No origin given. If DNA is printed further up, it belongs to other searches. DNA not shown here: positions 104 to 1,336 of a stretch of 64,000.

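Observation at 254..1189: dnaK-linked DnaJ ortholog with a clean in-frame loss of the Cys-rich zinc-finger domain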

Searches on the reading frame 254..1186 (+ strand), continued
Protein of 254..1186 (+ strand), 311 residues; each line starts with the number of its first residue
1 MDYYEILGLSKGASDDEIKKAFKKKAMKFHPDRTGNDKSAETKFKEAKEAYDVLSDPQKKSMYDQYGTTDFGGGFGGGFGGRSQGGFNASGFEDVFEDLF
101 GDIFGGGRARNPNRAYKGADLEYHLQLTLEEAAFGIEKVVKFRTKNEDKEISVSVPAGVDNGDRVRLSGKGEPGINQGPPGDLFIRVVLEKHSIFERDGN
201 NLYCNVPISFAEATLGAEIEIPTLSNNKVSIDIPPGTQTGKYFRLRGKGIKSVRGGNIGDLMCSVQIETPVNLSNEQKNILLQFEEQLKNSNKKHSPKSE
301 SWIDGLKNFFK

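Call 76: search_protein_families(library=ncbifam, proteins=[P0189, P0417, P0178, P0046, P0054], max_evalue=1e-40)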
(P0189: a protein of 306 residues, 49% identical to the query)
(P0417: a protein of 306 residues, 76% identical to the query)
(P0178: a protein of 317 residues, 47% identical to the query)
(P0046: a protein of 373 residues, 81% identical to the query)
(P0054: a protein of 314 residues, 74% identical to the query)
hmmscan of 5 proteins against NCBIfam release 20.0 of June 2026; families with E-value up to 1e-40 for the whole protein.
P0189 (306 aa): 10 families
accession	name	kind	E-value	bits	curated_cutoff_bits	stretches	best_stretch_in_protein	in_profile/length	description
NF008035.0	PRK10767.1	subfamily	5.4e-101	338.3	338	2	148-306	209-370/374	molecular chaperone DnaJ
TIGR02349.1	DnaJ_bact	equivalog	1.3e-89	301.1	377.2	2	4-147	1-143/354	molecular chaperone DnaJ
NF010894.0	PRK14301.1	equivalog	3.7e-84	282.9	548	1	1-147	2-144/373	chaperone protein DnaJ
NF010874.0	PRK14281.1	equivalog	2.3e-71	241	619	1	1-144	1-158/397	chaperone protein DnaJ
NF010892.0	PRK14299.1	equivalog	7.5e-60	202.6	392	1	2-278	3-278/291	chaperone protein DnaJ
NF010872.0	PRK14279.1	equivalog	8.6e-60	202.9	556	0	2-144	8-170/394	molecular chaperone DnaJ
NF010871.0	PRK14278.1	equivalog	2e-59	201.4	502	0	147-287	210-351/378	molecular chaperone DnaJ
NF010885.0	PRK14292.1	equivalog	7.2e-58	196.3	585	0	4-144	3-136/371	chaperone protein DnaJ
NF007618.0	PRK10266.1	equivalog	4.4e-52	177.4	403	1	3-295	4-301/306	curved DNA-binding protein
NF037946.1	terminal_TopJ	equivalog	5.5e-48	164.1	300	0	2-96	4-92/810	terminal organelle assembly protein TopJ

P0417 (306 aa): 10 families
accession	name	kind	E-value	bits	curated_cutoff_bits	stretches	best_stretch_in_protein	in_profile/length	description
NF008035.0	PRK10767.1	subfamily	2.5e-98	329.6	338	2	146-297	208-359/374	molecular chaperone DnaJ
TIGR02349.1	DnaJ_bact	equivalog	3.6e-89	299.6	377.2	2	4-146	1-143/354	molecular chaperone DnaJ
NF010894.0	PRK14301.1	equivalog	7.5e-83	278.6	548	1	1-146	2-144/373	chaperone protein DnaJ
NF010874.0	PRK14281.1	equivalog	3.9e-68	230.4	619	0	1-141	1-160/397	chaperone protein DnaJ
NF010872.0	PRK14279.1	equivalog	5.7e-60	203.5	556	0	2-146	8-173/394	molecular chaperone DnaJ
NF010871.0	PRK14278.1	equivalog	1.9e-57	194.9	502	0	148-292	212-357/378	molecular chaperone DnaJ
NF010885.0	PRK14292.1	equivalog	4.5e-57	193.7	585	0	4-143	3-136/371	chaperone protein DnaJ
NF010892.0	PRK14299.1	equivalog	7.1e-56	189.6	392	1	2-281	3-282/291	chaperone protein DnaJ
NF007618.0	PRK10266.1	equivalog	1.3e-52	179.1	403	1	3-280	4-288/306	curved DNA-binding protein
NF037946.1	terminal_TopJ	equivalog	9.5e-46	156.7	300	0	2-103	4-103/810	terminal organelle assembly protein TopJ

P0178 (317 aa): 10 families
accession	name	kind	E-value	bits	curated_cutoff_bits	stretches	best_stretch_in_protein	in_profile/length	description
NF008035.0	PRK10767.1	subfamily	2.9e-110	368.8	338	2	152-317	206-370/374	molecular chaperone DnaJ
TIGR02349.1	DnaJ_bact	equivalog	8.6e-89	298.4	377.2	2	6-146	1-143/354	molecular chaperone DnaJ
NF010894.0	PRK14301.1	equivalog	1.9e-85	287.1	548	1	4-148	3-146/373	chaperone protein DnaJ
NF010871.0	PRK14278.1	equivalog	1.4e-71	241.4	502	0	153-316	209-375/378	molecular chaperone DnaJ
NF010874.0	PRK14281.1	equivalog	2.5e-70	237.6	619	0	4-143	2-160/397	chaperone protein DnaJ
NF010885.0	PRK14292.1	equivalog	1.7e-62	211.5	585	0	6-141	3-134/371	chaperone protein DnaJ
NF010872.0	PRK14279.1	equivalog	4e-62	210.6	556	0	153-298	239-383/394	molecular chaperone DnaJ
NF007618.0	PRK10266.1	equivalog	2.2e-61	208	403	1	5-294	4-294/306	curved DNA-binding protein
NF010892.0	PRK14299.1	equivalog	1.4e-54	185.4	392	1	4-294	3-287/291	chaperone protein DnaJ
NF037946.1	terminal_TopJ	equivalog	4.1e-46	157.9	300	0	1-107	1-94/810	terminal organelle assembly protein TopJ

P0046 (373 aa): 10 families
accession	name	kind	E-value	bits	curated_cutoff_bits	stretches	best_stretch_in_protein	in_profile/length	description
NF008035.0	PRK10767.1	subfamily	1e-159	531.6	338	1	2-373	5-370/374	molecular chaperone DnaJ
TIGR02349.1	DnaJ_bact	equivalog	4.7e-130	434.1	377.2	1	2-348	1-352/354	molecular chaperone DnaJ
NF010894.0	PRK14301.1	equivalog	1.7e-115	386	548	1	2-348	5-349/373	chaperone protein DnaJ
NF010871.0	PRK14278.1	equivalog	3.5e-105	352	502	1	2-363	4-366/378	molecular chaperone DnaJ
NF010885.0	PRK14292.1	equivalog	5.3e-100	335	585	1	1-372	2-368/371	chaperone protein DnaJ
NF010872.0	PRK14279.1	equivalog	2.3e-97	326.6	556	1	2-350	10-379/394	molecular chaperone DnaJ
NF010874.0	PRK14281.1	equivalog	1.6e-91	307.4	619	1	2-361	4-384/397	chaperone protein DnaJ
NF010892.0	PRK14299.1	equivalog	3.3e-59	200.5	392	0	2-144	5-158/291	chaperone protein DnaJ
NF007618.0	PRK10266.1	equivalog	3e-56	191.1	403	0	197-343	144-287/306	curved DNA-binding protein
NF037946.1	terminal_TopJ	equivalog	3.9e-48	164.6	300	0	2-108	6-103/810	terminal organelle assembly protein TopJ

P0054 (314 aa): 10 families
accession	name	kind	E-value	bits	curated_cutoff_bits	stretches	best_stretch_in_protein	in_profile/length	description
NF008035.0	PRK10767.1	subfamily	1.9e-117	392.5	338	2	152-314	210-370/374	molecular chaperone DnaJ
TIGR02349.1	DnaJ_bact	equivalog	8.3e-93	311.6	377.2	2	2-143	1-142/354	molecular chaperone DnaJ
NF010894.0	PRK14301.1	equivalog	2.1e-77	260.7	548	0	144-289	205-349/373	chaperone protein DnaJ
NF010871.0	PRK14278.1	equivalog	1.9e-73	247.5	502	0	152-311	212-373/378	molecular chaperone DnaJ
NF010885.0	PRK14292.1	equivalog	2.4e-66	224.2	585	0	144-291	205-349/371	chaperone protein DnaJ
NF010872.0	PRK14279.1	equivalog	6.2e-64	216.5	556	0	144-294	234-382/394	molecular chaperone DnaJ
NF010874.0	PRK14281.1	equivalog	2.3e-63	214.6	619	0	2-142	4-161/397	chaperone protein DnaJ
NF010892.0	PRK14299.1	equivalog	4.5e-59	200.1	392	1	2-293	5-289/291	chaperone protein DnaJ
NF007618.0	PRK10266.1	equivalog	2.6e-55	188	403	1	2-289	5-292/306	curved DNA-binding protein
NF037946.1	terminal_TopJ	equivalog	7.4e-41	140.5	300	0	2-83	6-85/810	terminal organelle assembly protein TopJ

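Call 79: find_encoding_contigs(protein=P0417, flank=6000, max_places=3)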
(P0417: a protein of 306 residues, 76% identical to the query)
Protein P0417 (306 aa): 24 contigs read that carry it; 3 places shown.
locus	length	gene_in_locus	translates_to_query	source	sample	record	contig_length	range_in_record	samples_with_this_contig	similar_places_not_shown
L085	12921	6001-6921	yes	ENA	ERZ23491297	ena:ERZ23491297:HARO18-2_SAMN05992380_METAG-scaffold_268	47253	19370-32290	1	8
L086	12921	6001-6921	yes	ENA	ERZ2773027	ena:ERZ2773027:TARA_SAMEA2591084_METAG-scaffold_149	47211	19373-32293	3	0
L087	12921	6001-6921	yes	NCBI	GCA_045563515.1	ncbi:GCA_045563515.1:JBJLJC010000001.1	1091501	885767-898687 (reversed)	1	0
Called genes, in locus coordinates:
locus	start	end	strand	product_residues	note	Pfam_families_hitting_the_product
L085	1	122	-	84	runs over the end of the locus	PF01649:Ribosomal_S20p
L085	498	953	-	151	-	PF01668:SmpB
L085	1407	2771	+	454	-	PF00209:SNF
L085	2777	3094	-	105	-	PF04355:BamE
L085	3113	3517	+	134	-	PF01475:FUR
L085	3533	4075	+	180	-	PF01025:GrpE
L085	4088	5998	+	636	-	PF00012:HSP70, PF06723:MreB_Mbl, PF02782:FGGY_C (weak)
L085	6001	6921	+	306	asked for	PF00226:DnaJ, PF01556:DnaJ_C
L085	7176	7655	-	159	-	-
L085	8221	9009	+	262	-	PF00889:EF_TS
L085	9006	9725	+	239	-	PF00696:AA_kinase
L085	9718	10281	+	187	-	PF01765:RRF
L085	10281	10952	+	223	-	PF01255:Prenyltransf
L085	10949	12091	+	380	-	PF02670:DXP_reductoisom, PF08436:DXP_redisom_C, PF13288:DXPR_C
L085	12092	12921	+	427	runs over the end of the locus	PF02163:Peptidase_M50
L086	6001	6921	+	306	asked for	PF00226:DnaJ, PF01556:DnaJ_C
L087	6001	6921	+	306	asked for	PF00226:DnaJ, PF01556:DnaJ_C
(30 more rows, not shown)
